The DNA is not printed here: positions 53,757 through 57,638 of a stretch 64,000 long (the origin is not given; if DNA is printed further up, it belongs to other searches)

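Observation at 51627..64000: Hydrolase-free SusC/SusD locus under ECF/anti-sigma control whose only cargo is FG-GAP/UnbV_ASPIC lipoproteins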

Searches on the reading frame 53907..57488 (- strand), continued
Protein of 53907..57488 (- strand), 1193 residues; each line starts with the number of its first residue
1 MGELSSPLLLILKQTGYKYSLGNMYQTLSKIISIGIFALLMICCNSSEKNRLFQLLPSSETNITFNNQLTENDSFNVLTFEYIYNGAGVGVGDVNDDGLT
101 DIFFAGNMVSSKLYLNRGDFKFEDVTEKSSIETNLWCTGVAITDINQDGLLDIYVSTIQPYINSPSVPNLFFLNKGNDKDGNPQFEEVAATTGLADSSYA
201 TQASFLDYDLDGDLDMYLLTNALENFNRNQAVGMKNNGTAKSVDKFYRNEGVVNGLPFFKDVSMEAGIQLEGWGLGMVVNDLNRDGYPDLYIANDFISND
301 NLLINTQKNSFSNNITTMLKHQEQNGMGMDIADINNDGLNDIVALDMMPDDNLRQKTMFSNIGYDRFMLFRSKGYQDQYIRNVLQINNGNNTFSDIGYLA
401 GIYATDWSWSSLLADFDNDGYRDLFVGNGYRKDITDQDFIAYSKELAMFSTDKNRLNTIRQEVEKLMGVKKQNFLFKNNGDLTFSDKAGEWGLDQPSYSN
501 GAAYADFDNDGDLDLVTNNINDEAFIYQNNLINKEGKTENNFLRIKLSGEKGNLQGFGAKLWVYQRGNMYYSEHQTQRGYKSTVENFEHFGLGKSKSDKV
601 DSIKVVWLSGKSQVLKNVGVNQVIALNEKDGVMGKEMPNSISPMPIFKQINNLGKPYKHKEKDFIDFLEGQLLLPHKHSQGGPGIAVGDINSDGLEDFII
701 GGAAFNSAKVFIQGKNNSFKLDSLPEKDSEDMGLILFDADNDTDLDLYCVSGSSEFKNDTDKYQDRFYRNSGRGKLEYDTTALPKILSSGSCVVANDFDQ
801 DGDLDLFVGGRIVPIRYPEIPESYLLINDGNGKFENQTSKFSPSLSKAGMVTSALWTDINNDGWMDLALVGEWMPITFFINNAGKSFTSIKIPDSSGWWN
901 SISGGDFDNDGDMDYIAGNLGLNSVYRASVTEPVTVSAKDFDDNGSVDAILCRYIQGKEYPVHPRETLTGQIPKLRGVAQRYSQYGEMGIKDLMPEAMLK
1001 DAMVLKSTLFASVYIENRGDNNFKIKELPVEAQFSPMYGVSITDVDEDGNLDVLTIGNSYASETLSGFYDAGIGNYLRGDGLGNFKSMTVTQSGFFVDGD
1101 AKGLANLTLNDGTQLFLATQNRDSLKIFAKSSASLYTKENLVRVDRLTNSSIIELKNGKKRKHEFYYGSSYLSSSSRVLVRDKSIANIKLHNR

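Call 56: search_protein_families(library=pfam, alignment_id=A4, max_evalue=0.00001)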
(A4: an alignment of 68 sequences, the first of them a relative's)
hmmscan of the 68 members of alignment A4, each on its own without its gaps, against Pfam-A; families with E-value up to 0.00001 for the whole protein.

A. member 1, L046:18381-19352:+ (323 aa): 2 families
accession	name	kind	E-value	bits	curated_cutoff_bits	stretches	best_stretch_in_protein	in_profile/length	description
PF20511.4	PMI_typeI_cat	-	1.5e-13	51.5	22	1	7-119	3-117/143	Phosphomannose isomerase type I, catalytic domain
PF21621.3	MPI_cupin_dom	-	6.1e-09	36.2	27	1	245-319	4-75/79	Mannose-6-phosphate isomerase, cupin domain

B. families by the number of members that match (of 68 scanned): 101 families (the first 25 are shown)
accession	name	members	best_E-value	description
PF07944.18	Beta-AFase-like_GH127_cat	3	2.6e-110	Beta-L-arabinofuranosidase, GH127 catalytic domain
PF20736.2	Glyco_hydro127M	3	4.1e-23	Beta-L-arabinofuranosidase, GH127 middle domain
PF08534.16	Redoxin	3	1e-17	Redoxin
PF00578.27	AhpC-TSA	3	8.3e-16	AhpC/TSA family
PF13905.12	Thioredoxin_8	3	3.7e-09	Thioredoxin-like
PF00370.27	FGGY_N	2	1.4e-78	FGGY family of carbohydrate kinases, N-terminal domain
PF03190.21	Thioredox_DsbH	2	3e-64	Protein of unknown function, DUF255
PF01266.30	DAO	2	5.7e-57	FAD dependent oxidoreductase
PF00474.23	SSF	2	4.7e-54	Sodium:solute symporter family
PF16363.11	GDP_Man_Dehyd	2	9.2e-50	GDP-mannose 4,6 dehydratase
PF01370.27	Epimerase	2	3.9e-48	NAD dependent epimerase/dehydratase family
PF02782.22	FGGY_C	2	8.1e-47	FGGY family of carbohydrate kinases, C-terminal domain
PF07690.21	MFS_1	2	1.3e-30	Major Facilitator Superfamily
PF13377.12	Peripla_BP_3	2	3.1e-26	Periplasmic binding protein-like domain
PF21906.2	NrtR_WHD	2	4.9e-26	NrtR DNA-binding winged helix domain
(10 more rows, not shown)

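Call 66: find_encoding_contigs(protein=P0110, flank=10000, max_places=1)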
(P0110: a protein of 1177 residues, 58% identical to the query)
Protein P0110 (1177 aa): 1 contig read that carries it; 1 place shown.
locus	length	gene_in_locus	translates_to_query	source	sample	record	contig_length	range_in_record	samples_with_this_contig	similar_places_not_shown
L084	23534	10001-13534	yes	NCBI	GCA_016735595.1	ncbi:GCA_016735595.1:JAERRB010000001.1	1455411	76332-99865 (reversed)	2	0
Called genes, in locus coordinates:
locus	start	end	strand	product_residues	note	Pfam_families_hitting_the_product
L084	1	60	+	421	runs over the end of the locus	-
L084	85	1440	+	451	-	PF10142:PhoPQ_related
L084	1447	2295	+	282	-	PF03009:GDPD, PF16387:DUF4996 (weak)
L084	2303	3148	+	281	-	PF03009:GDPD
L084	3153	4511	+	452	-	PF13088:BNR_2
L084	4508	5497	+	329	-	PF01408:GFO_IDH_MocA, PF22725:GFO_IDH_MocA_C3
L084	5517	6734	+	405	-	PF01041:DegT_DnrJ_EryC1, PF00155:Aminotran_1_2, PF01212:Beta_elim_lyase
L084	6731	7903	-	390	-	PF00532:Peripla_BP_1, PF13377:Peripla_BP_3, PF12833:HTH_18, PF00165:HTH_AraC (weak)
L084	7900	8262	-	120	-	-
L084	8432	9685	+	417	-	PF07690:MFS_1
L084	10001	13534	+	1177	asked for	PF01839:FG-GAP (faint), PF13517:FG-GAP_3, PF07593:UnbV_ASPIC, PF13517:FG-GAP_3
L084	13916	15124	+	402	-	PF00155:Aminotran_1_2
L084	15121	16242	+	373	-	-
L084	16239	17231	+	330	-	PF01073:3Beta_HSD, PF01370:Epimerase, PF04321:RmlD_sub_bind, PF05368:NmrA (faint), PF07993:NAD_binding_4 (faint), PF13460:NAD_binding_10, PF16363:GDP_Man_Dehyd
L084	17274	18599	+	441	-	PF07994:NAD_binding_5, PF01658:Inos-1-P_synth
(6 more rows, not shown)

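Call 67: find_encoding_contigs(protein=P0091, flank=10000, max_places=1)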
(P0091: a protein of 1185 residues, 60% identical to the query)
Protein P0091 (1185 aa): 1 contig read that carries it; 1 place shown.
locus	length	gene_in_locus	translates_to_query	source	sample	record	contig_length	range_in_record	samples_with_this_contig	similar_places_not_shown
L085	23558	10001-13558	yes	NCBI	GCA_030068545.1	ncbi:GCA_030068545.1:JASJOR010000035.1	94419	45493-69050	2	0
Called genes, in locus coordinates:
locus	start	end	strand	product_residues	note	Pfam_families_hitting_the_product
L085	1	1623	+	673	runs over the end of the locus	PF00270:DEAD (faint), PF04851:ResIII, PF17757:UvrB_inter, PF27431:UvrB_3rd, PF00271:Helicase_C, PF12344:UvrB, PF02151:UVR (weak)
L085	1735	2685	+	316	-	PF00294:PfkB, PF08543:Phos_pyr_kin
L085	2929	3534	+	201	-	PF04542:Sigma70_r2, PF04297:UPF0122 (weak), PF08281:Sigma70_r4_2, PF04545:Sigma70_r4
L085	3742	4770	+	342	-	PF04773:FecR, PF16344:FecR_C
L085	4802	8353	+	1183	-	PF16344:FecR_C (weak), PF13620:CarboxypepD_reg, PF13715:CarbopepD_reg_2, PF07715:Plug, PF00593:TonB_dep_Rec_b-barrel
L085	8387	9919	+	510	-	PF14322:SusD-like_3, PF12771:SusD-like_2 (faint), PF07980:SusD_RagB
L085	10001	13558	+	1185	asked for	PF01839:FG-GAP (faint), PF13517:FG-GAP_3, PF07593:UnbV_ASPIC, PF13517:FG-GAP_3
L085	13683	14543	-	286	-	PF00483:NTP_transferase, PF12804:NTP_transf_3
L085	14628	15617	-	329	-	PF01073:3Beta_HSD, PF01370:Epimerase, PF02719:Polysacc_synt_2, PF07993:NAD_binding_4, PF13460:NAD_binding_10 (weak), PF16363:GDP_Man_Dehyd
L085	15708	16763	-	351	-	PF00106:adh_short (faint), PF01073:3Beta_HSD, PF01370:Epimerase, PF02719:Polysacc_synt_2, PF04321:RmlD_sub_bind, PF07993:NAD_binding_4, PF16363:GDP_Man_Dehyd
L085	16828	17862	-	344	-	PF00106:adh_short (faint), PF01073:3Beta_HSD, PF01370:Epimerase, PF02719:Polysacc_synt_2, PF04321:RmlD_sub_bind, PF07993:NAD_binding_4 (faint), PF08659:KR (weak), PF16363:GDP_Man_Dehyd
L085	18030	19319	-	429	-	PF03721:UDPG_MGDP_dh_N, PF00984:UDPG_MGDP_dh, PF03720:UDPG_MGDP_dh_C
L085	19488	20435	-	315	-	PF01073:3Beta_HSD, PF01370:Epimerase, PF04321:RmlD_sub_bind, PF16363:GDP_Man_Dehyd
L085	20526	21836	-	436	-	PF03446:NAD_binding_2 (faint), PF03721:UDPG_MGDP_dh_N, PF00984:UDPG_MGDP_dh, PF03720:UDPG_MGDP_dh_C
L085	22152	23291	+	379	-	PF02771:Acyl-CoA_dh_N, PF02770:Acyl-CoA_dh_M, PF00441:Acyl-CoA_dh_1, PF08028:Acyl-CoA_dh_2, PF22924:ACOX_C_alpha1 (faint)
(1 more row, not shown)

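Call 75: search_solved_structures(query=A1, max_evalue=1)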
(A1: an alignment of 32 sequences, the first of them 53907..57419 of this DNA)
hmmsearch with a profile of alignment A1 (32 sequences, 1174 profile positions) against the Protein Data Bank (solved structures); distinct sequences matched with E-value up to 1: 27.
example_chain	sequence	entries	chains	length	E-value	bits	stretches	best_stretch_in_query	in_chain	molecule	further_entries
9etn_A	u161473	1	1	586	5.5e-21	77.3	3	472-599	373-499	Cartilage acidic protein 1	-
4wk4_A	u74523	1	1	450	0.017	16.1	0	649-676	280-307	Integrin alpha-5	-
3v4p_A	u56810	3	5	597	0.021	15.7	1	763-898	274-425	Integrin alpha-4 | Integrin alpha4 subunit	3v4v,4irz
3vi3_A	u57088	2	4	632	0.048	14.6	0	649-676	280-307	Integrin alpha-5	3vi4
9p95_A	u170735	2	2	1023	0.051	14.5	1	763-898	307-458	Integrin alpha-4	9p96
9nab_B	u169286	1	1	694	0.065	14.1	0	649-676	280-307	Human Integrin alpha 5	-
4wjk_A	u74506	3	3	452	0.11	13.3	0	649-676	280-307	Integrin alpha-5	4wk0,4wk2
9ind_A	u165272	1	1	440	0.16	12.8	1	33-131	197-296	Integrin alpha-V heavy chain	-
9b9j_A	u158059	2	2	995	0.17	12.7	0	649-676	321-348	Integrin alpha-5 light chain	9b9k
9ckv_A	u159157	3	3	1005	0.17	12.7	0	649-676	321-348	Integrin alpha-5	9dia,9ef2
7nwl_A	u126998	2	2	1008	0.18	12.7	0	649-676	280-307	Integrin alpha-5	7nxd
9p6s_A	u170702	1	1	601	0.18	12.7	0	649-676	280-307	Integrin alpha-5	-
8tcf_A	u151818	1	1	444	0.26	12.1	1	33-131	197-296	Integrin alpha-V heavy chain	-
6om2_A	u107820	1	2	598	0.33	11.8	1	33-131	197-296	Integrin alpha-V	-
6om1_A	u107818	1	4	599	0.35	11.7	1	33-131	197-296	Integrin alpha-V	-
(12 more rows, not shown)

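Call 78: find_encoding_contigs(protein=P0002, flank=10000, max_places=1)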
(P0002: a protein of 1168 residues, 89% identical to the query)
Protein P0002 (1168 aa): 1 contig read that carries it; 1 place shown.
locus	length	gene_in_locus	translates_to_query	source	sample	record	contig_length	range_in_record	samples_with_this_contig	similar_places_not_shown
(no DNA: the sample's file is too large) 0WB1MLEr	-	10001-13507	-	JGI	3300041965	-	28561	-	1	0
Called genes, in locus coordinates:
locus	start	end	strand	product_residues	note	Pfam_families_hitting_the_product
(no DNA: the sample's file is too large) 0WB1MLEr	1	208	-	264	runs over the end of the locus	PF02585:PIG-L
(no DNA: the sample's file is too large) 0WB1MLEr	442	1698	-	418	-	PF01734:Patatin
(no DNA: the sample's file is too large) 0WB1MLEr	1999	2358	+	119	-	-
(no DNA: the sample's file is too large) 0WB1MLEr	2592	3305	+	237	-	PF13852:DUF4197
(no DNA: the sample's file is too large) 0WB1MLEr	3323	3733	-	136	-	PF04542:Sigma70_r2 (weak), PF08281:Sigma70_r4_2, PF04545:Sigma70_r4, PF00196:GerE (weak)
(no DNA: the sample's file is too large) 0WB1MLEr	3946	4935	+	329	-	PF04773:FecR, PF16344:FecR_C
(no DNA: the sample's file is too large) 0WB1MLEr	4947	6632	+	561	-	-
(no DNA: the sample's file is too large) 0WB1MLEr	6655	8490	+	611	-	PF00593:TonB_dep_Rec_b-barrel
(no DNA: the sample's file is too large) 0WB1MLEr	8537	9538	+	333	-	-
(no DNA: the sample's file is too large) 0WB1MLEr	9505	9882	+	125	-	PF07980:SusD_RagB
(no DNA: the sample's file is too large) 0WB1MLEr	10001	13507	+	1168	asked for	PF01839:FG-GAP (faint), PF13517:FG-GAP_3, PF07593:UnbV_ASPIC, PF13517:FG-GAP_3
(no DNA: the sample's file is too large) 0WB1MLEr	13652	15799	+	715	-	-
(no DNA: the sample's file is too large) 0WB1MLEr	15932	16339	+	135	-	PF00072:Response_reg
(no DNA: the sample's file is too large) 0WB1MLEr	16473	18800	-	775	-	PF12704:MacB_PCD, PF02687:FtsX, PF12704:MacB_PCD, PF02687:FtsX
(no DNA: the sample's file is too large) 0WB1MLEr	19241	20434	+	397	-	PF14100:DUF6807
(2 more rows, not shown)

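Call 79: find_encoding_contigs(protein=P0004, flank=10000, max_places=1)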
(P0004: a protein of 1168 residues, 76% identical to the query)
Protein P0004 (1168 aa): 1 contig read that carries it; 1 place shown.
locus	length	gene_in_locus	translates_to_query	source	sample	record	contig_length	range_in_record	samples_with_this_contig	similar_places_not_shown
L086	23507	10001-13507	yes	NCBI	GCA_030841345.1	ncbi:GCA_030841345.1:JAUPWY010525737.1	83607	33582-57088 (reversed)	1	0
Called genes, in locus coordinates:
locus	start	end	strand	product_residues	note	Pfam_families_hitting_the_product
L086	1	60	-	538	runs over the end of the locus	-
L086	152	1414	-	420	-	PF01734:Patatin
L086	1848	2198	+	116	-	-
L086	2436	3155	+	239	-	PF13852:DUF4197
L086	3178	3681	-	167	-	PF04542:Sigma70_r2, PF08281:Sigma70_r4_2, PF04545:Sigma70_r4, PF00196:GerE (weak)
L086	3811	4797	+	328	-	PF04773:FecR, PF16344:FecR_C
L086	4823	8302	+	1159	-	PF13620:CarboxypepD_reg, PF13715:CarbopepD_reg_2, PF07715:Plug, PF00593:TonB_dep_Rec_b-barrel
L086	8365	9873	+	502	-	PF14322:SusD-like_3, PF14559:TPR_19 (faint), PF13428:TPR_14 (faint), PF07980:SusD_RagB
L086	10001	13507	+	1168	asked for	PF01839:FG-GAP (faint), PF13517:FG-GAP_3, PF07593:UnbV_ASPIC, PF13517:FG-GAP_3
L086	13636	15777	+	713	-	PF01839:FG-GAP (faint), PF13517:FG-GAP_3, PF07593:UnbV_ASPIC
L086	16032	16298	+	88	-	-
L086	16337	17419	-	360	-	PF00245:Alk_phosphatase, PF01676:Metalloenzyme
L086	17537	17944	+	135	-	PF00072:Response_reg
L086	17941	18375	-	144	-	PF00072:Response_reg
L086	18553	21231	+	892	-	PF00933:Glyco_hydro_3, PF01915:Glyco_hydro_3_C, PF07691:PA14, PF14310:Fn3-like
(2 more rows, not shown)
